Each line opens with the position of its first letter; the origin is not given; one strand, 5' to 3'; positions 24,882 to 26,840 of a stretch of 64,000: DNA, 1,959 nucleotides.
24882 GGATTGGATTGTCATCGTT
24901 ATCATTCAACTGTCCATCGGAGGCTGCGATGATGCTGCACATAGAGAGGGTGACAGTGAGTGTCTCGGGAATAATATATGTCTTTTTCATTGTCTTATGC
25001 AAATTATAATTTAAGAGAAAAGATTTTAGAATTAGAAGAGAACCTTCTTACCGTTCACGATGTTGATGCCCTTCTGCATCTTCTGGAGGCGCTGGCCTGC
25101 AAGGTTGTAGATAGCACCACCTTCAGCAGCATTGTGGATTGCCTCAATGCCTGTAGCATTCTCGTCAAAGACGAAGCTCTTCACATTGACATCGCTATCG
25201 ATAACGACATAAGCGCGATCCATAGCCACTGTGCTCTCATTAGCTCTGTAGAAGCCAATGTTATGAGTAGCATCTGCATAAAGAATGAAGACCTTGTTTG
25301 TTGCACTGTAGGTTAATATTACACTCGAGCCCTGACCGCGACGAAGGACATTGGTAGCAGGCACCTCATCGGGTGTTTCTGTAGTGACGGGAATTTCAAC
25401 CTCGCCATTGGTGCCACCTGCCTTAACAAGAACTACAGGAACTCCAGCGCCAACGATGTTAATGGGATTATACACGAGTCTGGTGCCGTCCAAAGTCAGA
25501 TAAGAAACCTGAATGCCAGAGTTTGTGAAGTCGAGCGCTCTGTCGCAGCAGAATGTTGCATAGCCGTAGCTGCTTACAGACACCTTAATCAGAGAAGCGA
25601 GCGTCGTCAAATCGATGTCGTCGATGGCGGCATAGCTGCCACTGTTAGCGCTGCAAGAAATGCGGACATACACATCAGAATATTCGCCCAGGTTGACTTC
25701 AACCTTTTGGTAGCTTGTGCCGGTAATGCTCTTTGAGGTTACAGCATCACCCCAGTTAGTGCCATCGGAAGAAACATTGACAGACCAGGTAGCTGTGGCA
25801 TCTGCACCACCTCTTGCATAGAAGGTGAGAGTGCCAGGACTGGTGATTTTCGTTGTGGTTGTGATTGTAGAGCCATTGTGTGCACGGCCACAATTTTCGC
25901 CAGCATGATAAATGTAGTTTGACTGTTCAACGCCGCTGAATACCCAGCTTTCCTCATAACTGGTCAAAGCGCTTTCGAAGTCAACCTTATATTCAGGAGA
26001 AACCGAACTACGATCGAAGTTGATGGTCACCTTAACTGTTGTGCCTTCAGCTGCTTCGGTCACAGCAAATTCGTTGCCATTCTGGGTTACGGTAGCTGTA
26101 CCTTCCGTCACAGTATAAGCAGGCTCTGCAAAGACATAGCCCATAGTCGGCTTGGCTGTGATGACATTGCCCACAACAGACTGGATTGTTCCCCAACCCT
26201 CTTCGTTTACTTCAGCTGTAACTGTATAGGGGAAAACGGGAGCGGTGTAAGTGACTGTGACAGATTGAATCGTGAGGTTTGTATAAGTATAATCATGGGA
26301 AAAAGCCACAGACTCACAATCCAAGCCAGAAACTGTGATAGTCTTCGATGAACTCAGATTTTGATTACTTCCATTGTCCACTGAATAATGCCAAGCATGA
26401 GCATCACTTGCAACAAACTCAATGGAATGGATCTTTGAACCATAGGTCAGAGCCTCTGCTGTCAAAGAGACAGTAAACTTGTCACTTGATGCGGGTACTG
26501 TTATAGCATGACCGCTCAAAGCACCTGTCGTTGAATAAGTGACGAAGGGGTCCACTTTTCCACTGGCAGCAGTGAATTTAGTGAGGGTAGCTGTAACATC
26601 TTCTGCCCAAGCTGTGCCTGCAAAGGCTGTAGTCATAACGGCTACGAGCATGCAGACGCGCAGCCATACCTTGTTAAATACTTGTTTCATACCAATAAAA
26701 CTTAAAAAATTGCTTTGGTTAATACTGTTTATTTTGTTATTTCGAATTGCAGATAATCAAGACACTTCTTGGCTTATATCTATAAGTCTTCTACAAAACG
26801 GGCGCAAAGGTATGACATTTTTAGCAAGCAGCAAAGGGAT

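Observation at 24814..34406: Four paralogous cassettes: large T9SS cargo gene followed by a tiny acidic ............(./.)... peptide gene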

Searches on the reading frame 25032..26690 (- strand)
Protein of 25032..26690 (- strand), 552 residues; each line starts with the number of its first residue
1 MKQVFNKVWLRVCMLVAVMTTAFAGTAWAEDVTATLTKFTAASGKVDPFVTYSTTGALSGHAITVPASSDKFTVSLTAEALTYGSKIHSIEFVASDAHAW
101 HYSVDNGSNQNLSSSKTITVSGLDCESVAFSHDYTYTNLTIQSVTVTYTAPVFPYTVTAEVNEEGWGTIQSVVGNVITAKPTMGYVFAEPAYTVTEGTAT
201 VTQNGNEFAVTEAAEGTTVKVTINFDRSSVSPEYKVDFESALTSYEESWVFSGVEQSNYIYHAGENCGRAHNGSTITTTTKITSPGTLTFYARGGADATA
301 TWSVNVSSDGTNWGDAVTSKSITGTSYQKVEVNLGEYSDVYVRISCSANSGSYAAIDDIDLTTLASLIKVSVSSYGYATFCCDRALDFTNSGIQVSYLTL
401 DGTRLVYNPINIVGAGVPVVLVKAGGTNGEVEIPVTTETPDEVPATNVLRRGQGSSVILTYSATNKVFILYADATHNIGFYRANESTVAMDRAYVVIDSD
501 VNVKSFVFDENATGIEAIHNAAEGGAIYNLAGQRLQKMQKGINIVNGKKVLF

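Call 4: search_protein_families(library=pfam, proteins=[window:25032-26690:-], max_evalue=0.1)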
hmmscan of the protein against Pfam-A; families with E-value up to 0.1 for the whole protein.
window:25032-26690:- (552 aa): 2 families
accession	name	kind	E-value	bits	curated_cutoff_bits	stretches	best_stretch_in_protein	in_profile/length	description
PF00754.31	F5_F8_type_C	-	0.0016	19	28.2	1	289-356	54-124/127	F5/8 type C domain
PF22633.2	F5_F8_type_C_2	-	0.0036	18.3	27.8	1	288-344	37-91/91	NedA-like, galactose-binding domain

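Call 6: search_protein_families(library=ncbifam, proteins=[window:25032-26690:-], max_evalue=0.1)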
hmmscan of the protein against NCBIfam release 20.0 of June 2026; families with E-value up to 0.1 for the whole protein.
window:25032-26690:- (552 aa): 0 families

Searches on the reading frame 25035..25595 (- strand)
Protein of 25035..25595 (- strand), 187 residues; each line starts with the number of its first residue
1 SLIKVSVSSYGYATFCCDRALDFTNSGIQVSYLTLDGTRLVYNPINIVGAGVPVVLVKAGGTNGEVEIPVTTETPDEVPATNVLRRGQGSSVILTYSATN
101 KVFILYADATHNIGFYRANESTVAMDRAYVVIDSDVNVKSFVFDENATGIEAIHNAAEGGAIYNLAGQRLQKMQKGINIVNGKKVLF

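Call 19: search_protein_families(library=pfam, alignment_id=A3, max_evalue=1)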
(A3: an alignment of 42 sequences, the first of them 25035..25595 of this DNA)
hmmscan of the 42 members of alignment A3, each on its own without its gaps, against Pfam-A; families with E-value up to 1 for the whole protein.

A. member 1, window:25035-25595:- (187 aa): 0 families

B. families by the number of members that match (of 42 scanned): 21 families
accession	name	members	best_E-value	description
PF18962.6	Por_Secre_tail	2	0.013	Secretion system C-terminal sorting domain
PF13585.12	CHU_C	2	0.027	CHU_C Type IX secretion signal domain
PF05048.19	NosD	1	0.0019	Periplasmic copper-binding protein (NosD)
PF06922.16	CTV_P13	1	0.0037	Citrus tristeza virus P13 protein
PF07250.17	Glyoxal_oxid_N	1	0.0084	Glyoxal oxidase N-terminus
PF05902.18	4_1_CTD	1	0.0099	4.1 protein C-terminal domain (CTD)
PF00190.28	Cupin_1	1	0.012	Cupin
PF18628.8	P2_N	1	0.023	Viral coat protein P2 N-terminal domain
PF13786.12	DUF4179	1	0.04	Domain of unknown function (DUF4179)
PF16233.10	DUF4893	1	0.051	Domain of unknown function (DUF4893)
PF16938.10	Phage_holin_Dp1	1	0.12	Putative phage holin Dp-1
PF23331.1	VWC2L_C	1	0.14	VWC2L, C-terminal domain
PF12733.13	Cadherin-like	1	0.14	Cadherin-like beta sandwich domain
PF00932.25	LTD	1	0.16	Lamin Tail Domain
PF21515.2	Gp6_2nd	1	0.18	Baseplate wedge protein gp6, domain II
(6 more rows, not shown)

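Call 20: search_protein_families(library=ncbifam, alignment_id=A3, max_evalue=1)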
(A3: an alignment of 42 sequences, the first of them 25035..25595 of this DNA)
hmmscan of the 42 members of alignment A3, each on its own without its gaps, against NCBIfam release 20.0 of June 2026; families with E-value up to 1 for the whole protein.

A. member 1, window:25035-25595:- (187 aa): 0 families

B. families by the number of members that match (of 42 scanned): 18 families
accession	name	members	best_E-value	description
TIGR04183.1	Por_Secre_tail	2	0.00062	T9SS type A sorting domain-containing protein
TIGR03917.1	Frankia_40_dom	1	0.00094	Frankia-40 domain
NF047423.1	BOW99_gp33_fam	1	0.0015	BOW99_gp33 family protein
TIGR01061.1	parC_Gpos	1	0.02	DNA topoisomerase IV subunit A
NF058664.1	amipurimy_AmcC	1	0.027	amipurimycin biosynthesis protein AmcC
NF000035.1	nosihep_NshR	1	0.048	NshR family nosiheptide/thiostrepton resistance 23S rRNA methyltransferase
NF058675.1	RcGTA_tape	1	0.061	RcGTA-type gene transfer agent tail tape measure protein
NF010561.0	PRK13956.1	1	0.065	dUTP diphosphatase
TIGR02603.1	CxxCH_TIGR02603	1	0.072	putative heme-binding domain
NF033708.1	T9SS_Cterm_ChiA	1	0.09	T9SS sorting signal type C domain-containing protein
NF038114.1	rightmost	1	0.094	PxKF domain-containing protein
TIGR01181.1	dTDP_gluc_dehyt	1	0.097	dTDP-glucose 4,6-dehydratase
NF040690.1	mycolate_SDR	1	0.1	mycolate reductase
NF003393.0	PRK04561.1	1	0.1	twin arginine translocase protein A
NF010217.0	PRK13678.1-4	1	0.11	hypothetical protein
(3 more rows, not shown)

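Call 21: find_homologous_proteins(query=A3, max_evalue=0.001)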
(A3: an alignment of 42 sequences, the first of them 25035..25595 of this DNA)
Query A3 (42 sequences) (187 aa, profile of the alignment): 1273 proteins with E <= 0.001 among 6516 candidates; the best 120 are listed.
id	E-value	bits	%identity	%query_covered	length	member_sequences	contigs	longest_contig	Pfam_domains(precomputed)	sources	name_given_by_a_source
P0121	2.0e-60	222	41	97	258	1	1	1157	-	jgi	-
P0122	5.0e-60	221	51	40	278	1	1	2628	-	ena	-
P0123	7.3e-60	220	47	98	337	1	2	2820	-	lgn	-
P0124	1.6e-59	219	48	98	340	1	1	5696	-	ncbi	-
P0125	2.9e-59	218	36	97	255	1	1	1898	-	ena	-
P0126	1.1e-58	217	33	98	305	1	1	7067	-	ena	-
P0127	1.1e-58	217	47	98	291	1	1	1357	-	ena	-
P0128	3.3e-58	215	47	98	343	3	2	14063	-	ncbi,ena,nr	ncbi:MAG: hypothetical protein IKQ07_06720 [Bacteroidaceae bacterium]|nr:hypothetical protein [Bacte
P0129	9.2e-58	214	45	98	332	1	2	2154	-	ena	-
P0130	1.8e-57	213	35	98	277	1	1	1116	-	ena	-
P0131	3.0e-57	212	50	40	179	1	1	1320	-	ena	-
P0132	3.8e-57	212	32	97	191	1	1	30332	-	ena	-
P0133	1.8e-56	209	36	97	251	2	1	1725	-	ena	-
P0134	2.4e-56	209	45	97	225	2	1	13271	-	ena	-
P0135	3.0e-56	209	38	98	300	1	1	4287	-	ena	-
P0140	2.9e-55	205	36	94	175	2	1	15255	-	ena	-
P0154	1.8e-53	200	32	99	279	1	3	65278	-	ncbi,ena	-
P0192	5.4e-49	185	38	97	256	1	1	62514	-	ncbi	-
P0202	3.7e-48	182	46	44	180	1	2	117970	-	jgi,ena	-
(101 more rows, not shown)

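Call 38: search_solved_structures(query=A3, max_evalue=10, show_alignments=3)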
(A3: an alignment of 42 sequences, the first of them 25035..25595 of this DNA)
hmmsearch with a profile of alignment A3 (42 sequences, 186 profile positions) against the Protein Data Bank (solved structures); distinct sequences matched with E-value up to 10: 3.
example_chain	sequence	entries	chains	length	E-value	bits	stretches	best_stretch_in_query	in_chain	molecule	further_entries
4kca_A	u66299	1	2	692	3.8e-07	33.8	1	82-184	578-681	Endo-1,5-alpha-L-arabinanase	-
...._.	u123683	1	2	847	0.0017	21.9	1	146-184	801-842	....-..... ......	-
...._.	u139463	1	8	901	0.0021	21.6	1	28-179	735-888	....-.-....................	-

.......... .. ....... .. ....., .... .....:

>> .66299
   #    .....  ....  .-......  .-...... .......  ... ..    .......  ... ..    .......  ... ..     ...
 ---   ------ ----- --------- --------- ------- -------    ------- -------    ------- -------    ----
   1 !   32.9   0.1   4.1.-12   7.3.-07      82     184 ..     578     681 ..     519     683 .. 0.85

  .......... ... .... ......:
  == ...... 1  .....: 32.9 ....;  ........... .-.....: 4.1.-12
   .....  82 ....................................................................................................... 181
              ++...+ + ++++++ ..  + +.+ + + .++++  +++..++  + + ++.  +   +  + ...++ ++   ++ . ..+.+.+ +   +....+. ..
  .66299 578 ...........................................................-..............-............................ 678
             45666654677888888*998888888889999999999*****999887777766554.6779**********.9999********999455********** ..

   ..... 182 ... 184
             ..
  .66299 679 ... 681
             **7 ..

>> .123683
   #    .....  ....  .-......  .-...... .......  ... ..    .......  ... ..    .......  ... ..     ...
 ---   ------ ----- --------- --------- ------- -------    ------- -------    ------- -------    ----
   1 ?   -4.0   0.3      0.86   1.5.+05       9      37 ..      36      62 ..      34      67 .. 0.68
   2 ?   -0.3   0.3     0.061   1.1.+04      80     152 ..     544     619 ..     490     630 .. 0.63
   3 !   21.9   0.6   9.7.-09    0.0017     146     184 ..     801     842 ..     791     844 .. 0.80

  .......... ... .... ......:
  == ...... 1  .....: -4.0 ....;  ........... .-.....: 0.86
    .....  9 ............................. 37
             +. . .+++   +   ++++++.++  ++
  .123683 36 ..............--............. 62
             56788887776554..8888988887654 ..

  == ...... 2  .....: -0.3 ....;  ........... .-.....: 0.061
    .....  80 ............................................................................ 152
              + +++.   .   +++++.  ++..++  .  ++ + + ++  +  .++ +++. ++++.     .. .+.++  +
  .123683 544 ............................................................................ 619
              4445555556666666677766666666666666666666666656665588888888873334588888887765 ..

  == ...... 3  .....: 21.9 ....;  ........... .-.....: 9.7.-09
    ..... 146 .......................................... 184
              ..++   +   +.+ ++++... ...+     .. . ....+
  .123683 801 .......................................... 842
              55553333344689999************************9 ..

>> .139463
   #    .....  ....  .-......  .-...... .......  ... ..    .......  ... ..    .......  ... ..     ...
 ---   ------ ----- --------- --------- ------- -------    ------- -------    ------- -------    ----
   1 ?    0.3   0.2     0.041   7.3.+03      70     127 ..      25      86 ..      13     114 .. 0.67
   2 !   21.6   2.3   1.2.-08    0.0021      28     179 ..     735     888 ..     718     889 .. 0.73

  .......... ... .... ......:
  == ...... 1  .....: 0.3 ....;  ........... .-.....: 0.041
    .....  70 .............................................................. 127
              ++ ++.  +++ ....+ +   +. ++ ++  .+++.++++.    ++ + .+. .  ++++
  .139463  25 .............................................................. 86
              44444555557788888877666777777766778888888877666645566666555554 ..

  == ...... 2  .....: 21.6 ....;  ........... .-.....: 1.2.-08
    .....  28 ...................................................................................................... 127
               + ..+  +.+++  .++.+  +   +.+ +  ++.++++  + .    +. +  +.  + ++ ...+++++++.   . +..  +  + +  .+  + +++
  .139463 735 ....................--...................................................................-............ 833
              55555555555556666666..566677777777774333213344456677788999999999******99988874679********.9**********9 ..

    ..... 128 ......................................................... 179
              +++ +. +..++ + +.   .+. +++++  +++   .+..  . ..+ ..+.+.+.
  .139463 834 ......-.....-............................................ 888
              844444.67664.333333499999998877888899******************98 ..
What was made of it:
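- Closest known: Rumen and gut Bacteroidota enzymes in the PDB with the same tail. Same: Their C-termini match the module profile: 4KCA_A residues 578-681 at E 3.8e-7, and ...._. residues 735-888 at E 0.002 (call 38).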

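Call 68: find_encoding_contigs(protein=P0154, flank=10000, max_places=2)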
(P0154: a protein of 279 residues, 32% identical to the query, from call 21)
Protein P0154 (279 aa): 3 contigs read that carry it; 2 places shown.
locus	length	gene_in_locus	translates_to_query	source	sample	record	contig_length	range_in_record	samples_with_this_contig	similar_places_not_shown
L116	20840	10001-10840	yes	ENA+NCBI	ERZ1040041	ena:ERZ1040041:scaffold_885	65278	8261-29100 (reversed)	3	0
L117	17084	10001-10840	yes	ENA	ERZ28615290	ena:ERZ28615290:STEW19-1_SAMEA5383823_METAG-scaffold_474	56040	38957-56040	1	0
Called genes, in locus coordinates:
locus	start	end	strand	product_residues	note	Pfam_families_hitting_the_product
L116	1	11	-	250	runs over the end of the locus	-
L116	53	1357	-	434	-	PF07396:Porin_O_P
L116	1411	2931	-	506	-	PF06537:DHOR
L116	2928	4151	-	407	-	PF09375:Peptidase_M75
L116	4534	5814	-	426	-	PF07396:Porin_O_P (weak)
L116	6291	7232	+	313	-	PF01814:Hemerythrin (weak), PF00196:GerE, PF08281:Sigma70_r4_2 (faint)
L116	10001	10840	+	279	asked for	-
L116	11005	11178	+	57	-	-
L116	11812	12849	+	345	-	PF04607:RelA_SpoT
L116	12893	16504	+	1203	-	PF13290:CHB_HEX_C_1 (weak)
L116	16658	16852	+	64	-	-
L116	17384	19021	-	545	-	-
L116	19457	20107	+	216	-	PF00702:Hydrolase, PF12710:HAD, PF13419:HAD_2, PF13242:Hydrolase_like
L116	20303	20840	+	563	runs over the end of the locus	PF14559:TPR_19 (weak)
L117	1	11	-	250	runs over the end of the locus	-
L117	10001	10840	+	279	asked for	-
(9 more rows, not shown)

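Call 69: find_encoding_contigs(protein=P0192, flank=10000, max_places=2)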
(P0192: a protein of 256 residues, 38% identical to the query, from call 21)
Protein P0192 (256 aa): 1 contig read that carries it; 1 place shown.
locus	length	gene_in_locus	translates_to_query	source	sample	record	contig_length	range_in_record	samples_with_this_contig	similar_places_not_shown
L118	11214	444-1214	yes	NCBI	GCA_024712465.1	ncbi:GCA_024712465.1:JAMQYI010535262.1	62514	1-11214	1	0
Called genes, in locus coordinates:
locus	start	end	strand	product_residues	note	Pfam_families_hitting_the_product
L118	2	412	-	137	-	?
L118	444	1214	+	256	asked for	-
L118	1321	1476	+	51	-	-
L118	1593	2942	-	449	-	PF16656:Pur_ac_phosph_N (weak), PF00149:Metallophos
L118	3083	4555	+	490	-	PF00083:Sugar_tr, PF07690:MFS_1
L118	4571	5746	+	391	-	PF03786:UxuA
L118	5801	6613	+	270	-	PF00106:adh_short, PF01370:Epimerase, PF08659:KR, PF13561:adh_short_C2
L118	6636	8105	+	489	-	PF02614:UxaC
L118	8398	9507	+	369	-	PF00578:AhpC-TSA, PF08534:Redoxin, PF00085:Thioredoxin, PF13098:Thioredoxin_2, PF13905:Thioredoxin_8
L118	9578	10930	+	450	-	PF01523:PmbA_TldD_1st, PF19290:PmbA_TldD_2nd, PF19289:PmbA_TldD_3rd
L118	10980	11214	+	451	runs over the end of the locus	PF01523:PmbA_TldD_1st (weak), PF19290:PmbA_TldD_2nd, PF19289:PmbA_TldD_3rd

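Call 70: find_encoding_contigs(protein=P0202, flank=10000, max_places=2)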
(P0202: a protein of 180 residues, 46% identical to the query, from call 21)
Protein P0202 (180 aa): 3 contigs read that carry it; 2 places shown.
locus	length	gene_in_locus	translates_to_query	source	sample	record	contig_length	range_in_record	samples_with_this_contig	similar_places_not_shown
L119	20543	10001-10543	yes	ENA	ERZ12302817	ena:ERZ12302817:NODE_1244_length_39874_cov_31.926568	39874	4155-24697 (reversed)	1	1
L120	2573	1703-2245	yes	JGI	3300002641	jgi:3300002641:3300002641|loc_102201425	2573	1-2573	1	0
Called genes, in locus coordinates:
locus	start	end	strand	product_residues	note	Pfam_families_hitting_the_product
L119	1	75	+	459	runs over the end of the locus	PF02321:OEP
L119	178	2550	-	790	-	PF17678:Glyco_hydro_92N, PF07971:Glyco_hydro_92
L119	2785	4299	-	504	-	PF13440:Polysacc_synt_3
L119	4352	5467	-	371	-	-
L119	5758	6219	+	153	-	PF00572:Ribosomal_L13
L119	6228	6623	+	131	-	PF00380:Ribosomal_S9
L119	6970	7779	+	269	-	PF00318:Ribosomal_S2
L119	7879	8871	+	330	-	PF25025:EF-Ts_N (faint), PF00889:EF_TS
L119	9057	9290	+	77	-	-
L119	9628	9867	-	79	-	-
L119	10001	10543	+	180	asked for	-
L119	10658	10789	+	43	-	-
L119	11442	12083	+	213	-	PF01557:FAA_hydrolase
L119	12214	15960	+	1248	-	PF01364:Peptidase_C25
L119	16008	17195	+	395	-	PF19572:PorV, PF03349:Toluene_X (faint)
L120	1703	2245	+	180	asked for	-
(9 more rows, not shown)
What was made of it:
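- Another module-bearing contig encodes a Peptidase_C25 protein next to PorV (call 70).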

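Call 80: find_encoding_contigs(protein=P0132, flank=3000, max_places=1)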
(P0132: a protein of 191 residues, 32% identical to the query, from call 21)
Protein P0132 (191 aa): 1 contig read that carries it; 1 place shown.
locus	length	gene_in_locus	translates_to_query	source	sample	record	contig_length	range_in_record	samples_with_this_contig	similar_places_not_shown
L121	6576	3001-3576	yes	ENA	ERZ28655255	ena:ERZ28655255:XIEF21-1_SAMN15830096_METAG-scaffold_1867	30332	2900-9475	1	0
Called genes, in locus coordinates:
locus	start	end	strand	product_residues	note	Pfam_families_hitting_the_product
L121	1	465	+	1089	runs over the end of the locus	PF13290:CHB_HEX_C_1, PF13287:Fn3_assoc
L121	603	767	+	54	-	-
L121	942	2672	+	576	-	-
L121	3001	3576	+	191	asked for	-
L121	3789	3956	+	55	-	-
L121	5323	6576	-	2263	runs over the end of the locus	PF00404:Dockerin_1 (faint)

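Call 81: find_encoding_contigs(protein=P0140, flank=3000, max_places=1)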
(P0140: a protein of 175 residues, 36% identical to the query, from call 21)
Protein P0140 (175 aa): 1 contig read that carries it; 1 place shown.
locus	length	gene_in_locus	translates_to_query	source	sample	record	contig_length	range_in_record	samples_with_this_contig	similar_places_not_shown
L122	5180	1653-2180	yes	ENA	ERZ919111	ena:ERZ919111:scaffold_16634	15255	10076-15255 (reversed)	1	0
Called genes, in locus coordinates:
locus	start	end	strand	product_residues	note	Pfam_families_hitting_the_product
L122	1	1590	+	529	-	?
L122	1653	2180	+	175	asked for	-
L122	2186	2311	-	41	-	-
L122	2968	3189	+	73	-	PF12668:DUF3791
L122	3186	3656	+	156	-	PF13151:DUF3990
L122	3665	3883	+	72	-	-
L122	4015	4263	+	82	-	-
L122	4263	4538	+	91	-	PF05016:ParE_toxin (weak), PF06769:YoeB_toxin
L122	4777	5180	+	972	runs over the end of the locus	PF02368:Big_2, PF26918:Ig_Eae (weak), PF13287:Fn3_assoc, PF13290:CHB_HEX_C_1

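Call 82: find_encoding_contigs(protein=P0128, flank=3000, max_places=1)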
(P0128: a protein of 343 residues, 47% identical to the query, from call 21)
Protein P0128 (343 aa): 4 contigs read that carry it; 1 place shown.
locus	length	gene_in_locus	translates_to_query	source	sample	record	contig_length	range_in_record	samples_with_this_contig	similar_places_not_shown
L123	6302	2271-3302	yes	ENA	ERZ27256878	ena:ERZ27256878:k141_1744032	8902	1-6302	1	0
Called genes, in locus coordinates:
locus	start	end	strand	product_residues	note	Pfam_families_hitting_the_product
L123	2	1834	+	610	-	PF00270:DEAD (faint), PF00271:Helicase_C, PF16124:RecQ_Zn_bind, PF09382:RQC, PF00570:HRDC, PF21220:RecQ-1-like_HTH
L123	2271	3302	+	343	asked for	-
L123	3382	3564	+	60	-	-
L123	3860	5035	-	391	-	PF00155:Aminotran_1_2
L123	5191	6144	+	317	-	PF01370:Epimerase, PF04321:RmlD_sub_bind, PF16363:GDP_Man_Dehyd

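Call 83: find_encoding_contigs(protein=P0134, flank=3000, max_places=1)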
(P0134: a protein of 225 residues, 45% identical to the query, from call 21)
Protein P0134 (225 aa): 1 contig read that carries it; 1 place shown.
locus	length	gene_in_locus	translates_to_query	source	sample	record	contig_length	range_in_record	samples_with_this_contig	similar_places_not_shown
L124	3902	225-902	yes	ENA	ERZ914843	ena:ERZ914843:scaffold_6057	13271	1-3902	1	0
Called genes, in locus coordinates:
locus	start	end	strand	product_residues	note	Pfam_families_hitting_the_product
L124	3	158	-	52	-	?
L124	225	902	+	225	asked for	-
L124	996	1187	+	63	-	-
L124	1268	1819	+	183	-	PF05635:23S_rRNA_IVP (weak)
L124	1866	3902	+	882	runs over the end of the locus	PF04231:Endonuclease_1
